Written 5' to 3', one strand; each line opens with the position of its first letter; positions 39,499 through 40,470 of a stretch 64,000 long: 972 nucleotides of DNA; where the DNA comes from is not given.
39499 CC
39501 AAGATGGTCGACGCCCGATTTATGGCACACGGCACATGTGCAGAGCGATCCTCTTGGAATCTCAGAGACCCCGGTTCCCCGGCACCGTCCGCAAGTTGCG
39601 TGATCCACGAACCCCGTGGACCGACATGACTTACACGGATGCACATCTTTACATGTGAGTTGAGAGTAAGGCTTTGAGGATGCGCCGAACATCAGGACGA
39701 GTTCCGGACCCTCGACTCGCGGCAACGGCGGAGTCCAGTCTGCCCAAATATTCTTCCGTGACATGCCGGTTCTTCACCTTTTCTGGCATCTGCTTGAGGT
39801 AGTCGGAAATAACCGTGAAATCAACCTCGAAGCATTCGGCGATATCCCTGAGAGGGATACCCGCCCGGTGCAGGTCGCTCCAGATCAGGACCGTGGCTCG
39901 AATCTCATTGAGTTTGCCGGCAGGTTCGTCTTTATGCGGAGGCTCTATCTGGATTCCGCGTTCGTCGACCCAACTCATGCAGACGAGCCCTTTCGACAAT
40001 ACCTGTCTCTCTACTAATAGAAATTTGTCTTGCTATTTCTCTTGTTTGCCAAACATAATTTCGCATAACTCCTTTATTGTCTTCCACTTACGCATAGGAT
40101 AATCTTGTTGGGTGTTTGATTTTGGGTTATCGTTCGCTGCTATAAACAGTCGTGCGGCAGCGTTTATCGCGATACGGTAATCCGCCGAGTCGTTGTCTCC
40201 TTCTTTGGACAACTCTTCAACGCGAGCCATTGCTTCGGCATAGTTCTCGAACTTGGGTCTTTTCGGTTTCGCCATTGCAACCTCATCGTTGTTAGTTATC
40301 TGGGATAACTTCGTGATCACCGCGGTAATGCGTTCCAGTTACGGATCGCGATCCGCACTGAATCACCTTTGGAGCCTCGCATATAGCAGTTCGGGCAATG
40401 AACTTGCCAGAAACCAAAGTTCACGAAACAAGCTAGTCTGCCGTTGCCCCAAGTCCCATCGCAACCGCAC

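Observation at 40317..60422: Anti-restriction set: two to three Lar-like zinc-ribbon proteins plus a C5-cytosine methyltransferase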

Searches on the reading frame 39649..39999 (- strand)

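Call 22: search_protein_families(library=pfam, proteins=[window:39649-39999:-], max_evalue=0.1)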
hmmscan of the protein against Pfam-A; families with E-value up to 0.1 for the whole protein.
window:39649-39999:- (116 aa): 1 family
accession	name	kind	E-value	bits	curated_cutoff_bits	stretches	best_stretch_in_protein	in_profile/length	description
PF19380.4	DUF5955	-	0.016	16.1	27.1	1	67-112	21-61/88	Family of unknown function (DUF5955)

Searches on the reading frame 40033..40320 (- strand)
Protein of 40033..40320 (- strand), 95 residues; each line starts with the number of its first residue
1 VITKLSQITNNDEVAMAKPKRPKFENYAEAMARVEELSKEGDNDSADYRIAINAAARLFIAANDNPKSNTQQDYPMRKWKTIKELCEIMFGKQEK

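Call 22: search_protein_families(library=pfam, proteins=[window:40033-40320:-], max_evalue=0.1)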
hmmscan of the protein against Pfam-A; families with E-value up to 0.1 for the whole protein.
window:40033-40320:- (95 aa): 1 family
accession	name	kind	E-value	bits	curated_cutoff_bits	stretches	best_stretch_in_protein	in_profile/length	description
PF23576.2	SEN1_barrel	-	0.011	16.1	27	1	4-54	32-84/101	Helicase SEN1 beta-barrel domain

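Call 66: search_protein_families(library=phrogs, proteins=[window:40033-40320:-], max_evalue=0.01)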
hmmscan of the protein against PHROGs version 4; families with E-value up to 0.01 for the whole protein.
window:40033-40320:- (95 aa): 0 families
